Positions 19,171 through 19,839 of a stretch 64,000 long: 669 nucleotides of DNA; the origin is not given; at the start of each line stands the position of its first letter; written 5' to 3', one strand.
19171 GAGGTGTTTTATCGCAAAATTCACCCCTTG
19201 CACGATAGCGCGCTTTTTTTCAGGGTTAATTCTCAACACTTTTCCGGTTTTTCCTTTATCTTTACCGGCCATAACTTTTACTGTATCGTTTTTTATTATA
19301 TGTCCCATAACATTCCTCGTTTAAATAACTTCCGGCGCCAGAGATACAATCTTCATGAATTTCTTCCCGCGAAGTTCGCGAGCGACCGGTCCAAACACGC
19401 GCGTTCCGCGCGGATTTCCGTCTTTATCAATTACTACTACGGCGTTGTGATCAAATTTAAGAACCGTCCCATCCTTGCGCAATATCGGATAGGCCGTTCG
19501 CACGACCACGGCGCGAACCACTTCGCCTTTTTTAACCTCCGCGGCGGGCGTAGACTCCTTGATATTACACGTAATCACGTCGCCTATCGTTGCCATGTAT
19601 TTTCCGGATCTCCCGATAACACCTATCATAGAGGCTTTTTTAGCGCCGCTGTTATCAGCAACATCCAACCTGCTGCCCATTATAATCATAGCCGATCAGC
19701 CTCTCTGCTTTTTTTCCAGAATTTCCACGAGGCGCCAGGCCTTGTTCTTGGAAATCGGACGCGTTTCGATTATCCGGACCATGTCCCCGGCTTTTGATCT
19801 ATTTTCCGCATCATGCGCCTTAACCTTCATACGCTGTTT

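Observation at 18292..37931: Family C leader elements (cactgaat palindromes) directly upstream of rpsN, rpsL and rplL that also supply their Shine-Dalgarno sequences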

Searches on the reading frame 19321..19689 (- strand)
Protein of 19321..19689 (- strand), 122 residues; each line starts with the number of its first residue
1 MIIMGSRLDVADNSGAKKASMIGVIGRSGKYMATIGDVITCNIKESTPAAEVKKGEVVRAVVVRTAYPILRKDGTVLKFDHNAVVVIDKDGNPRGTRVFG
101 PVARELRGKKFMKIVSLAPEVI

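Call 62: find_encoding_contigs(protein=window:19321-19689:-, flank=10000, max_places=10)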
Protein window:19321-19689:- (122 aa): 3 contigs read that carry it; 2 places shown.
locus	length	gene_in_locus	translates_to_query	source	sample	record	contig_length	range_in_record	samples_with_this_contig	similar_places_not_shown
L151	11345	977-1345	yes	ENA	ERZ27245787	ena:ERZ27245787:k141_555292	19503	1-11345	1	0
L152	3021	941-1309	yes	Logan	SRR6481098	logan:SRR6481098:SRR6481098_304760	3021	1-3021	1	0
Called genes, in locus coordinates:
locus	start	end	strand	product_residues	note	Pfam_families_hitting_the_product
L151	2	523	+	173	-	?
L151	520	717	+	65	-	PF00831:Ribosomal_L29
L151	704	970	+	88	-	PF00366:Ribosomal_S17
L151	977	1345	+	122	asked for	PF00238:Ribosomal_L14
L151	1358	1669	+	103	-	PF00467:KOW, PF23287:KOW7_SPT5 (faint), PF17136:ribosomal_L24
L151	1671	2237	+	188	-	PF00281:Ribosomal_L5, PF00673:Ribosomal_L5_C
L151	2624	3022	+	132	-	PF00410:Ribosomal_S8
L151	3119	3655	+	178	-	PF00347:Ribosomal_L6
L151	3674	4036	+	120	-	PF00861:Ribosomal_L18p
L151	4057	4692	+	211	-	PF00333:Ribosomal_S5, PF03719:Ribosomal_S5_C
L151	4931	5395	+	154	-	PF00828:Ribosomal_L27A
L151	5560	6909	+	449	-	PF00344:SecY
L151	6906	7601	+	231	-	PF00406:ADK, PF13207:AAA_17, PF05191:ADK_lid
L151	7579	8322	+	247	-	PF00557:Peptidase_M24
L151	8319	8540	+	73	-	PF01176:eIF-1a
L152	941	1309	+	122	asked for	PF00238:Ribosomal_L14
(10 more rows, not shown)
